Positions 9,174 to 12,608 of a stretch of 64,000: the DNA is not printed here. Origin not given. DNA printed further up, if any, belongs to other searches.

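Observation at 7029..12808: Conserved but functionally unassigned envelope block: whiB / giant GT2-membrane fusion / DUF5719-like / DUF3499-like next to GDP-mannose supply genes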

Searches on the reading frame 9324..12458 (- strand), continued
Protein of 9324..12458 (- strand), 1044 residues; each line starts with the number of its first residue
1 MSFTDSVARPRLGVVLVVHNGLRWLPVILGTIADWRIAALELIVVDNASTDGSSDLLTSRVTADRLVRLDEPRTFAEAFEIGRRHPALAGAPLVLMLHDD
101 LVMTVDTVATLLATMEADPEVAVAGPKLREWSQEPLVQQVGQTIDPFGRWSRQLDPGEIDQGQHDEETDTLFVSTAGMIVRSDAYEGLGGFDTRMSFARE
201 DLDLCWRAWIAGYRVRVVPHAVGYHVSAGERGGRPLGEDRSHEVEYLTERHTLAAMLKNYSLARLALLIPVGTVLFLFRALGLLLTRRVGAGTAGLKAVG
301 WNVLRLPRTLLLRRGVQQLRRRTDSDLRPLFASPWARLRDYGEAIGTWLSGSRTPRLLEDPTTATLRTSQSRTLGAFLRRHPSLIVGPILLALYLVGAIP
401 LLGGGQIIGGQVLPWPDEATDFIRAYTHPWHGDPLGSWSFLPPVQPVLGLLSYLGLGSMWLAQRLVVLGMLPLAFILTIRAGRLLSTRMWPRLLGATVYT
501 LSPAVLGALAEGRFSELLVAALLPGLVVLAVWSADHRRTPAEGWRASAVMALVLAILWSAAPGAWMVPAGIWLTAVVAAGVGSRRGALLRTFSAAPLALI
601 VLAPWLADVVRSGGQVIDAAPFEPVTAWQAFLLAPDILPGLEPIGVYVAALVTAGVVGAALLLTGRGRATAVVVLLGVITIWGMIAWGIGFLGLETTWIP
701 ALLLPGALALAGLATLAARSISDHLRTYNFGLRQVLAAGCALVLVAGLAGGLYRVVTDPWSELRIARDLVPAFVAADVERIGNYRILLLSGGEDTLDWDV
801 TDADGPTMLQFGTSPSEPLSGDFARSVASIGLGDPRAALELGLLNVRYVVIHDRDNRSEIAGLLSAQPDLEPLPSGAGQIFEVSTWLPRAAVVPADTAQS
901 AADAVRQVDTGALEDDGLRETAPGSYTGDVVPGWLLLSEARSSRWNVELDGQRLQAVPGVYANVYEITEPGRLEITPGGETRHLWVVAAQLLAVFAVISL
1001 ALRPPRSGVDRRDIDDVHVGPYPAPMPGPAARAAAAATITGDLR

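Call 31: predict_structure(alignment_id=A1)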
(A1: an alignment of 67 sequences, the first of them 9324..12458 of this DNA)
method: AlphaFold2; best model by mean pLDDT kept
length: 1044 residues; sequences in the alignment: 67
mean_pLDDT: 81.8   pTM: 0.76
mean pLDDT of the five models: 81.8, 81.7, 80.6, 79.2, 79.0
residues with pLDDT >= 90: 421; 70-90: 442; 50-70: 90; < 50: 91
segments of 3 or more residues with pLDDT < 50: 1-7, 133-141, 151-165, 348-355, 358-371, 1008-1025, 1027-1044
pLDDT, mean of each block of 10 residues (from residue 1): 45 91 81 81 92 88 92 88 91 90 83 88 82 44 61 41 55 85 92 78 90 87 66 52 76 90 88 79 70 83 91 91 83 61 53 47 42 68 83 89 88 92 94 90 94 92 94 94 86 93 92 94 96 85 90 97 94 95 87 97 93 76 85 82 78 89 77 93 94 88 96 90 65 80 84 79 70 77 89 81 87 89 92 88 92 80 89 80 91 90 80 84 92 93 93 91 92 94 95 94 63 39 47 42 29
secondary structure, 60 per line:
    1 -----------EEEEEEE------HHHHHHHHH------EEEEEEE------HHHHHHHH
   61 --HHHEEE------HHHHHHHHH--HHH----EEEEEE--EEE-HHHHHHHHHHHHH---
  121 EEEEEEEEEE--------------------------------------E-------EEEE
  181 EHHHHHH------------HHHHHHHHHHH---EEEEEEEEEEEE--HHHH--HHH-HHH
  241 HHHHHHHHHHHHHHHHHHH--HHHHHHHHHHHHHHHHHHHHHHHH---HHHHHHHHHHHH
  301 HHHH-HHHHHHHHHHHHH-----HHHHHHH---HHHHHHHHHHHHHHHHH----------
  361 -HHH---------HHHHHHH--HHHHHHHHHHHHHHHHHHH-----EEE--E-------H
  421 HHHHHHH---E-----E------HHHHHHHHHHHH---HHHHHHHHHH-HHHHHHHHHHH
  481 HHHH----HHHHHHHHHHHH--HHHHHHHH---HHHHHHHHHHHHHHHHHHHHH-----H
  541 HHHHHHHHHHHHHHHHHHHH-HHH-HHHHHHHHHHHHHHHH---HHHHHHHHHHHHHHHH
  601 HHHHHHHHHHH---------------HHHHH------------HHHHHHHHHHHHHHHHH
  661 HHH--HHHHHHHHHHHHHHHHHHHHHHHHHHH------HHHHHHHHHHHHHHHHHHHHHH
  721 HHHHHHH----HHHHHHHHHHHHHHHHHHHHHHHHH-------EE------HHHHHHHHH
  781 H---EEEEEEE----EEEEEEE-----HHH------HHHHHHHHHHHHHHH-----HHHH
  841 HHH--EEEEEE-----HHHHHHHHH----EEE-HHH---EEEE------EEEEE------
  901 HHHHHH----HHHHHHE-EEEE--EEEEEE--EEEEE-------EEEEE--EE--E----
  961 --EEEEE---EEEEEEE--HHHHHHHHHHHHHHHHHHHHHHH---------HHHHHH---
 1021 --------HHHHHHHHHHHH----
elements in order (helices of 4 or more, strands of 3 or more residues): E12-18 H25-33 E40-46 H53-60 E66-68 H75-83 E93-98 E101-103 H105-117 E121-130 E177-181 H182-187 H200-210 E214-225 H228-231 H238-259 H262-285 H289-304 H306-318 H324-330 H334-350 H374-380 H383-401 E407-409 H420-427 H444-455 H459-468 H470-484 H489-500 H503-510 H514-534 H540-560 H566-581 H585-611 H627-631 H644-663 H666-692 H699-727 H732-756 H772-781 E785-791 E796-802 H817-831 H837-843 E846-851 H857-865 E870-872 E880-883 E890-894 H901-906 H911-916 E919-922 E925-930 E933-937 E945-949 E963-967 E971-977 H980-1002 H1012-1017 H1029-1040
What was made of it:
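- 9324..12458 (-): GT2f: 1,044-aa GT-A plus polytopic membrane glycosyltransferase fusion. AF2 model with pLDDT 81.8 and pTM 0.76 (call 31).
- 10191..11339 (-): GT2f membrane module (aa 374-756, about 13 TM helices, long first outer loop at 403-460). AF2 helices (call 31).
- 9453..10145 (-): GT2f extracytoplasmic alpha/beta domain (aa 772-977) plus terminal TM (aa 980-1002) and a basic cytoplasmic tail. AF2 secondary structure (call 31).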

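Call 37: fold_search(model_id=the predicted structure, library=pdb)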
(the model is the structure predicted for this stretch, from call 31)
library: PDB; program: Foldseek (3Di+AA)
matches with E <= 10: 807; with E <= 0.001: 234
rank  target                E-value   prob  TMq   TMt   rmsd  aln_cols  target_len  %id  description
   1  6nqt_F                7.1e-10  1.00  0.20  0.41   5.5       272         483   19  GalNac-T2 soaked with UDP-sugar (released 2020-01-29)
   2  6s24_A                1.2e-09  1.00  0.19  0.35   7.2       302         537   18  Crystal structure of the TgGalNAc-T3 in complex with UDP, manganese and the peptide 3 (released 2019-12-25)
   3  6nqt_E                1.6e-09  1.00  0.20  0.40   5.8       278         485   18  GalNac-T2 soaked with UDP-sugar (released 2020-01-29)
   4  6e7i_A                1.8e-09  1.00  0.21  0.41   5.7       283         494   19  Human ppGalNAcT2 I253A/L310A Mutant with EA2 and UDP (released 2020-01-29)
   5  6s22_A                2.3e-09  1.00  0.19  0.34   7.2       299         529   17  Crystal structure of the TgGalNAc-T3 in complex with UDP, manganese and FGF23c (released 2019-12-25)
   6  4d0z_F                3.1e-09  1.00  0.20  0.40   5.4       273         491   18  GalNAc-T2 crystal soaked with UDP-5SGalNAc, mEA2 and manganese (Higher resolution dataset) (released 2014-05-28)
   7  4d0t_A                3.7e-09  1.00  0.20  0.40   5.4       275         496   18  GalNAc-T2 crystal soaked with UDP-GalNAc, EA2 peptide and manganese (released 2014-05-28)
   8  2ffu_A                3.8e-09  1.00  0.21  0.41   5.3       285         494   19  Crystal Structure of Human ppGalNAcT-2 complexed with UDP and EA2 (released 2006-01-31)
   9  6nqt_A                4.8e-09  1.00  0.20  0.40   5.4       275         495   19  GalNac-T2 soaked with UDP-sugar (released 2020-01-29)
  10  6e4r_A                4.8e-09  1.00  0.20  0.38   6.1       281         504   15  Crystal Structure of the Drosophila Melanogaster Polypeptide N-Acetylgalactosaminyl Transferase PGANT9B (released 2018-09-12)
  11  5ndf_E                5.7e-09  1.00  0.20  0.39   5.2       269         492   19  Small-molecule inhibition of ppGalNAc-Ts selectively reduces mucin-type O-glycosylation (released 2017-11-01)
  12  6nqt_C                6.4e-09  1.00  0.20  0.40   5.5       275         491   18  GalNac-T2 soaked with UDP-sugar (released 2020-01-29)
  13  6e4q_D                7.7e-09  1.00  0.19  0.36   6.5       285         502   14  Crystal Structure of the Drosophila Melanogaster Polypeptide N-Acetylgalactosaminyl Transferase PGANT9A in Complex wit (released 2018-09-12)
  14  4d0t_B                8.7e-09  1.00  0.20  0.40   5.5       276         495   18  GalNAc-T2 crystal soaked with UDP-GalNAc, EA2 peptide and manganese (released 2014-05-28)
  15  6nqt_B                9.9e-09  1.00  0.20  0.39   5.4       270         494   19  GalNac-T2 soaked with UDP-sugar (released 2020-01-29)
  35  6wby                  4.9e-08  1.00  0.31  0.27  20.2       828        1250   15  Single-Particle Cryo-EM Structure of Arabinofuranosyltransferase AftD from Mycobacteria, Mutant R1389S Class 2 (released 2020-05-13)
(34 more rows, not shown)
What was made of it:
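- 10191..11339 (-): Foldseek hit to AftD 6wby at E 4.9e-8, TM 0.27-0.31 (call 37).
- On GT2 glycosyltransferases (GT-A fold): GT-A fold hits in Foldseek (call 37).
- On GT-C glycosyltransferases (AftD-like): One Foldseek hit (AftD 6wby, E 4.9e-8, probability 1.00) with TM 0.27-0.31 and rmsd 20 Å (call 37).
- AftD fold hit: call 37. A GT-A domain with interface helices is fused to a polytopic AftD-like module and an ectodomain (calls 31, 37).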

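Call 40: search_solved_structures(query=A1, max_evalue=10)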
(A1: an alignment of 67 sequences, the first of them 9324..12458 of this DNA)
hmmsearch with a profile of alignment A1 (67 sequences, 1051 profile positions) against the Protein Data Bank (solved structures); distinct sequences matched with E-value up to 10: 26.
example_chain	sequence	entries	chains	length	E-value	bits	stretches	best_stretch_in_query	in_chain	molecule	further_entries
2z87_A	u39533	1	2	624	7e-08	34.2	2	8-130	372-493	Chondroitin synthase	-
2z86_A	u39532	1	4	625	7e-08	34.2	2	8-130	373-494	Chondroitin synthase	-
3l7j_A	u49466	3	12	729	1e-07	33.6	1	11-116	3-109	Teichoic acid biosynthesis protein F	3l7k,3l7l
3l7m_A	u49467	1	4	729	1e-07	33.6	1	11-116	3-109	Teichoic acid biosynthesis protein F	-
3l7i_A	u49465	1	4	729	1e-07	33.6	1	11-116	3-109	Teichoic acid biosynthesis protein F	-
6yv7_B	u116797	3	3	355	3.5e-06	28.6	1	7-122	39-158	Glycosyl transferase, family 2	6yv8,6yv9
6yv7_A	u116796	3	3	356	3.5e-06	28.6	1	7-122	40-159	Glycosyl transferase, family 2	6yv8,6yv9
8vh7_A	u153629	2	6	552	0.00034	22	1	5-114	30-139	Heparosan synthase B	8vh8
8viw_A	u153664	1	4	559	0.00034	22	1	5-114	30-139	Heparosan synthase B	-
1h7l_A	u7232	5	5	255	0.0007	21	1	10-124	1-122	SPORE COAT POLYSACCHARIDE BIOSYNTHESIS PROTEIN SPSA | PROTEIN (SPORE COAT POLYSACCHARIDE BIOSYNTHESIS PROTEIN SPSA)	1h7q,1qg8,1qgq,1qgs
5hea_A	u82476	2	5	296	0.0011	20.3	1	12-76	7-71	Putative glycosyltransferase (GalT1)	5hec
9hwj_A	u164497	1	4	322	0.0025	19.1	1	8-124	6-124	Undecaprenyl-phosphate 4-deoxy-4-formamido-L-arabinose transferase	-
9bhc_C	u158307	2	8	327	0.003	18.9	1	7-125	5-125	Undecaprenyl-phosphate 4-deoxy-4-formamido-L-arabinose transferase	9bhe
8vxh_A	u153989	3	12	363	0.0031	18.8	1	6-125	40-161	Undecaprenyl-phosphate 4-deoxy-4-formamido-L-arabinose transferase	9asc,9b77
5tze_C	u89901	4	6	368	0.01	17.1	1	14-60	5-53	Glycosyl transferase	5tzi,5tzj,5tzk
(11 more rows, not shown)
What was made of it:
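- Weak PDB sequence matches to ArnC and DPMS (call 40).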

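Call 41: search_protein_families(library=pfam, proteins=[L003:11000-13240:+], max_evalue=10)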
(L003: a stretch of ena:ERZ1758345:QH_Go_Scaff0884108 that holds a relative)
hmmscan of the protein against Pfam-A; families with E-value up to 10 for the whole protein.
L003:11000-13240:+ (747 aa): 0 families

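Call 81: search_protein_representatives(alignment_id=A1)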
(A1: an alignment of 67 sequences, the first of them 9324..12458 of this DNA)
Query: 67 sequences, 1051 profile positions. Proteins with E-value up to 0.001 (for the whole library): 137731; up to 1e-10: 42405; up to 1e-30: 3954. The best 150 are listed.
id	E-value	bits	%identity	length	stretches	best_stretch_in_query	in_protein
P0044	0.0e+00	1579.1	-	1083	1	8-1045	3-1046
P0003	0.0e+00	1482.5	-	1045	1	1-1040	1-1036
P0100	0.0e+00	1403.1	-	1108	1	6-1028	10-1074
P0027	0.0e+00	1402.7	-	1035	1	13-1036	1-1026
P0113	0.0e+00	1375.2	-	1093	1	7-1031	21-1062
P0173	0.0e+00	1317.0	-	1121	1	1-1035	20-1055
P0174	0.0e+00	1283.0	-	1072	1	7-1041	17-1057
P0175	0.0e+00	1274.8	-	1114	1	5-1031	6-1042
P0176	0.0e+00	1268.2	-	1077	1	8-1037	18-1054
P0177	0.0e+00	1225.3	-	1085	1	7-1024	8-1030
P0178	0.0e+00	1122.8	-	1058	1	9-1022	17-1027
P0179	0.0e+00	1099.1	-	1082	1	6-1018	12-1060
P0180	0.0e+00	1057.9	-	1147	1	6-1028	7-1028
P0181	6.7e-292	987.8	-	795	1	5-738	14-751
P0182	2.3e-272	923.2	-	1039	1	6-1029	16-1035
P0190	2.6e-234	797.1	-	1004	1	10-1018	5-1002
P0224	8.1e-140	484.3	-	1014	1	15-1002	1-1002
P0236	4.2e-132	458.8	-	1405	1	6-1017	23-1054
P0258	2.3e-124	433.1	-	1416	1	5-1011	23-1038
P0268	1.7e-121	423.7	-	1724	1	8-1009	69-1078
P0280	8.0e-118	411.5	-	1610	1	6-1026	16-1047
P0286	8.6e-117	408.1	-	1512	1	5-1011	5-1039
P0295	1.8e-114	400.4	-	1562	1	16-1030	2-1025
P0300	5.7e-113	395.4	-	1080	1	8-1033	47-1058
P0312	2.0e-109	383.7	-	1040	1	7-1012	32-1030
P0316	2.5e-108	380.0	-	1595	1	15-1033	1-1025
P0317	2.9e-108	379.9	-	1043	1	8-1017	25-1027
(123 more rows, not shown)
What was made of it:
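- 9324..12458 (-): The family gives 3,954 50%-identity cluster representatives at E<=1e-30 (call 81).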

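Call 82: list_cluster_members(proteins=[P0236, P0258, P0268, P0280, P0295, P0316, P0317, P0300, P0312, P0286])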
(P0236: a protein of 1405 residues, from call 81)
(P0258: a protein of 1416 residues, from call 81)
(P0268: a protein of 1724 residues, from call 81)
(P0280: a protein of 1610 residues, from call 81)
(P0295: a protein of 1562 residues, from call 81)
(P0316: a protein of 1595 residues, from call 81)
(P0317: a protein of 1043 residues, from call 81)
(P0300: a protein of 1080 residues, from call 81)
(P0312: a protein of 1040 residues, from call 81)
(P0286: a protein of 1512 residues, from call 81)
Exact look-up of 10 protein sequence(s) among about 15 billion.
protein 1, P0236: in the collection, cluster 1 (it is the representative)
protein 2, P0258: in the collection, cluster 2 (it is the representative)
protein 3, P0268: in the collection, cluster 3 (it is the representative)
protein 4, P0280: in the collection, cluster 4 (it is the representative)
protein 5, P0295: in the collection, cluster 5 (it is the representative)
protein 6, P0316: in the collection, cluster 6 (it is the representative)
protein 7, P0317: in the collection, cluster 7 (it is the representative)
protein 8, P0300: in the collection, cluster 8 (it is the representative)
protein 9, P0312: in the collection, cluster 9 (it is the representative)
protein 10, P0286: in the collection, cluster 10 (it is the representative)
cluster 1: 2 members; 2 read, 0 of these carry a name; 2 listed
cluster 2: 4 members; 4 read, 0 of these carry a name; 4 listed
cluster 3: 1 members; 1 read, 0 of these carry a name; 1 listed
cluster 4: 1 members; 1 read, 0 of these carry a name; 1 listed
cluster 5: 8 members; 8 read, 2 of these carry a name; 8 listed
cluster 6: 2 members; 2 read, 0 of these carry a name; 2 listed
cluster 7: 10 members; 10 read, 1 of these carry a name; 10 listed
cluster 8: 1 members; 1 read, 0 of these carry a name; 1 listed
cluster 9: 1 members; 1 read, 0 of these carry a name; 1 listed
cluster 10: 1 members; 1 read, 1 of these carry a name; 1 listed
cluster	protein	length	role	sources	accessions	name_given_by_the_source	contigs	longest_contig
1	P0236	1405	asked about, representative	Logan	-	-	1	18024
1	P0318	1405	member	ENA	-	-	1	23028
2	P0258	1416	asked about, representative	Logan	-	-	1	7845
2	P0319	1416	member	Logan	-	-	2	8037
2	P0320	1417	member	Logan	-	-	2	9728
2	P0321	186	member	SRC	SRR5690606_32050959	-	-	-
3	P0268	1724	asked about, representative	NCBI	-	-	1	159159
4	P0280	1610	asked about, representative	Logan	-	-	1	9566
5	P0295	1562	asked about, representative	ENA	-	-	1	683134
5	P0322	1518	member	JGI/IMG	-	GT2 family glycosyltransferase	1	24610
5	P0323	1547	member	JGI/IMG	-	GT2 family glycosyltransferase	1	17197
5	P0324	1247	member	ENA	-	-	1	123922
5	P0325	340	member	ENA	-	-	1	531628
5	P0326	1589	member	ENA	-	-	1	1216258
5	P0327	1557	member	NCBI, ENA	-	-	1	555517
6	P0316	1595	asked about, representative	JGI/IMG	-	-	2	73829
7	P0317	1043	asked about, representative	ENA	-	-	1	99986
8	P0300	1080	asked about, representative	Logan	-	-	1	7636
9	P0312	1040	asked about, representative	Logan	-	-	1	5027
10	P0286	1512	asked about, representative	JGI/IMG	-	GT2 family glycosyltransferase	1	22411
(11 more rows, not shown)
